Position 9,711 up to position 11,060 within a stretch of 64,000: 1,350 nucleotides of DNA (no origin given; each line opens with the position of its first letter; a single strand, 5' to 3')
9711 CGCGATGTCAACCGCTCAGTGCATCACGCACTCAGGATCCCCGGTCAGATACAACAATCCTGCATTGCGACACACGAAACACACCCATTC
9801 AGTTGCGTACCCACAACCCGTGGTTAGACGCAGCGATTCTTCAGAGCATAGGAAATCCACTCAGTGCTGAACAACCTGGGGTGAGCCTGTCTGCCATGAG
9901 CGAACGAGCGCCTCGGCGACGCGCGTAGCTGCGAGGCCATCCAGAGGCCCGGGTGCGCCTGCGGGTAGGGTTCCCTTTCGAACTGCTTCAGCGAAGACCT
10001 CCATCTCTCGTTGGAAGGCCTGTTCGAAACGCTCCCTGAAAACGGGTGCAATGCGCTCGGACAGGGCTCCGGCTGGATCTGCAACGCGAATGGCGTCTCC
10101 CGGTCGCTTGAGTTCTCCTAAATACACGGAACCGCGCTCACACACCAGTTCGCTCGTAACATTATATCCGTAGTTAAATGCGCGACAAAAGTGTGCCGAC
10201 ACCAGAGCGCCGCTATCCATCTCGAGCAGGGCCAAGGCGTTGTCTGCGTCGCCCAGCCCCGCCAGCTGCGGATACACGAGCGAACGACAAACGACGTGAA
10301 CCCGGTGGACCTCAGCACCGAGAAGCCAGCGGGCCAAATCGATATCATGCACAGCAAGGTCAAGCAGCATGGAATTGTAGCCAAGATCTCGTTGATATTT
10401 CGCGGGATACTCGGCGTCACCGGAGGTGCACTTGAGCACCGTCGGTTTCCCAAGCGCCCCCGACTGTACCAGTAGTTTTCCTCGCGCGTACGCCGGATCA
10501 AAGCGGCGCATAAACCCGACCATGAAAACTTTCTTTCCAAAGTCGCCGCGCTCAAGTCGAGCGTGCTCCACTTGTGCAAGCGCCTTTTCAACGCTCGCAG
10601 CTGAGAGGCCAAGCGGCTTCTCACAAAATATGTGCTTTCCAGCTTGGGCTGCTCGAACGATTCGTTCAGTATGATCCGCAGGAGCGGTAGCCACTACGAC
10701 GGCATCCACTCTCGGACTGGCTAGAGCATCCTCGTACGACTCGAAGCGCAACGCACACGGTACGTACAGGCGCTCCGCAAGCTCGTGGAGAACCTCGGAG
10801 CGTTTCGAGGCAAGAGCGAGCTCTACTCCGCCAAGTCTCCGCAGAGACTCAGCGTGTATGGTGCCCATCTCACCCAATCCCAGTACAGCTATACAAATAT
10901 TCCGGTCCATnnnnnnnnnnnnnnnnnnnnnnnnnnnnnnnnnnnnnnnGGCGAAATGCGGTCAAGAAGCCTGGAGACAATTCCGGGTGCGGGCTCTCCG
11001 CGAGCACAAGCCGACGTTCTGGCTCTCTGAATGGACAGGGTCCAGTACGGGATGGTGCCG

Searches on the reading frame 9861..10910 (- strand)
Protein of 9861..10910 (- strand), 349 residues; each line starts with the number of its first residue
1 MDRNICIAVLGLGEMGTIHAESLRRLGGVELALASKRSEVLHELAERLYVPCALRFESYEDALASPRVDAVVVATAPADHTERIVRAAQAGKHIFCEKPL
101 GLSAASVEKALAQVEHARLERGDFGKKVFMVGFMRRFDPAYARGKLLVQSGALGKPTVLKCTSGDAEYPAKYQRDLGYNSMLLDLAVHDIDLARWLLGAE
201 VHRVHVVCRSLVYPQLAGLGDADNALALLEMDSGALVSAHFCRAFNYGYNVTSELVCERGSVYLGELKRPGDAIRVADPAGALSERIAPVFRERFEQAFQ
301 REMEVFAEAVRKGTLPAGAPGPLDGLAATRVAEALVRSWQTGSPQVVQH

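Call 77: find_homologous_proteins(query=window:9861-10910:-, max_evalue=1e-30)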
Query window:9861-10910:- (349 aa): 1185 proteins with E <= 1e-30 among 8000 candidates; the best 120 are listed.
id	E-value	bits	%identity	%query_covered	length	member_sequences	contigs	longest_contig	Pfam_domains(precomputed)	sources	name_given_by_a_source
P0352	3.4e-227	771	100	100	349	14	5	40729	PF01408.29,PF22725.2,PF02894.23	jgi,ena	jgi:predicted dehydrogenase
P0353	1.6e-173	595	76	99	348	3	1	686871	PF01408.29,PF22725.2,PF02894.23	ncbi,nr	ncbi:hypothetical protein CCYA_CCYA05G1586 [Cyanidiococcus yangmingshanensis]|nr:hypothetical protei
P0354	8.6e-170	583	79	96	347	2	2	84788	PF01408.29,PF22725.2,PF02894.23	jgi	jgi:predicted dehydrogenase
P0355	5.4e-123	429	59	99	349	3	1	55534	PF01408.29,PF22725.2,PF02894.23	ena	-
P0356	3.2e-121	423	59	99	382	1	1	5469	PF01408.29,PF22725.2,PF02894.23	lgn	-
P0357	1.1e-100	356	54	98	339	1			PF01408.29,PF22725.2,PF02894.23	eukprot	eukprot:Plantae.Rhodophyta-Rhodochaete_pulchella.ctg20666.p1 GENE.Plantae.Rhodophyta-Rhodochaete_pul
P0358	1.9e-89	319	49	98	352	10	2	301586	PF01408.29,PF22725.2,PF02894.23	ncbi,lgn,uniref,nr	ncbi:hypothetical protein GAYE_SCF06G2750 [Galdieria yellowstonensis]|uniref:Inositol 2-dehydrogenas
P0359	1.1e-88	316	48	98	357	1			PF01408.29,PF22725.2,PF02894.23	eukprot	eukprot:jgi/Galph1/2276/GphlegSOOS_G927.1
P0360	5.9e-88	314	50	98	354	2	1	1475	PF01408.29,PF22725.2,PF02894.23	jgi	jgi:predicted dehydrogenase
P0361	1.5e-87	312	50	98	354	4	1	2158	PF01408.29,PF22725.2,PF02894.23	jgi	jgi:predicted dehydrogenase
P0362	8.4e-87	310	51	97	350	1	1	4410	PF01408.29,PF22725.2,PF02894.23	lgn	-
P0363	7.9e-85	303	49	98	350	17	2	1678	PF01408.29,PF22725.2,PF02894.23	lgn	-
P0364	4.3e-82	294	49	89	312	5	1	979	PF01408.29,PF22725.2,PF02894.23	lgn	-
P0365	4.0e-81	291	48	98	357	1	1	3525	PF01408.29,PF22725.2,PF02894.23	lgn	-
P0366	2.1e-80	289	50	98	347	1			PF01408.29,PF22725.2,PF02894.23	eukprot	eukprot:GFKZ01008172.1.p1 GENE.GFKZ01008172.1~~GFKZ01008172.1.p1 ORF type:complete len:348 (+),score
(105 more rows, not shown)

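Call 78: find_encoding_contigs(protein=P0354, flank=8000, max_places=3)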
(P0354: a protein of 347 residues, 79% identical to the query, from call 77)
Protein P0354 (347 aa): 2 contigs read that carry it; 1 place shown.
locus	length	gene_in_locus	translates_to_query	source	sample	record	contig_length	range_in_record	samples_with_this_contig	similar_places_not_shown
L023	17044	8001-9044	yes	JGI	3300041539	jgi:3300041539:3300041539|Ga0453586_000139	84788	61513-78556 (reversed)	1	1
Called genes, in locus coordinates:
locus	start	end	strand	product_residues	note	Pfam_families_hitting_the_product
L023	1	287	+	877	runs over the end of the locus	-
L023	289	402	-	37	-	-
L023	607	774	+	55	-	-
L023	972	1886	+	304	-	PF00782:DSPc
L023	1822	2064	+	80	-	-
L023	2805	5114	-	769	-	PF01343:Peptidase_S49, PF01972:SDH_protease (faint), PF01343:Peptidase_S49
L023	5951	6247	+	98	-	PF01423:LSM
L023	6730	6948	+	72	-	-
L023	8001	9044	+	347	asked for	PF01408:GFO_IDH_MocA, PF02894:GFO_IDH_MocA_C, PF22725:GFO_IDH_MocA_C3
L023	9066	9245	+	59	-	-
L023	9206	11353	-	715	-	PF01764:Lipase_3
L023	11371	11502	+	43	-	-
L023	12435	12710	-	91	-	-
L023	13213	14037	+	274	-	PF00106:adh_short, PF01370:Epimerase (faint), PF08659:KR (weak), PF13561:adh_short_C2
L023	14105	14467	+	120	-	-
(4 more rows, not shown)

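Call 79: find_encoding_contigs(protein=P0353, flank=8000, max_places=2)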
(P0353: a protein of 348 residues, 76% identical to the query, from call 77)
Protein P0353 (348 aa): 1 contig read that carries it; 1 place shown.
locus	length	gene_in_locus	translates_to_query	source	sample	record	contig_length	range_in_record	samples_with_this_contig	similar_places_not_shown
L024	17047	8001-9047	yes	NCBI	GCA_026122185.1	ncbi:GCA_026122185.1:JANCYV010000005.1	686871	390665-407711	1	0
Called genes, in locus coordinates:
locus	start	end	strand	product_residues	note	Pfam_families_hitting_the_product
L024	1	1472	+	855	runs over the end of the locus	-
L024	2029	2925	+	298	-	PF00782:DSPc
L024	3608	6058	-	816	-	PF01343:Peptidase_S49, PF25145:NfeD1b_N (weak), PF01343:Peptidase_S49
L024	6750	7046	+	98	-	PF01423:LSM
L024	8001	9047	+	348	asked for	PF01408:GFO_IDH_MocA, PF22725:GFO_IDH_MocA_C3, PF02894:GFO_IDH_MocA_C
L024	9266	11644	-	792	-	PF01764:Lipase_3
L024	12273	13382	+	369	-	PF00106:adh_short, PF13561:adh_short_C2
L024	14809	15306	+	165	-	PF00173:Cyt-b5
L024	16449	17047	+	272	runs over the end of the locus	PF02167:Cytochrom_C1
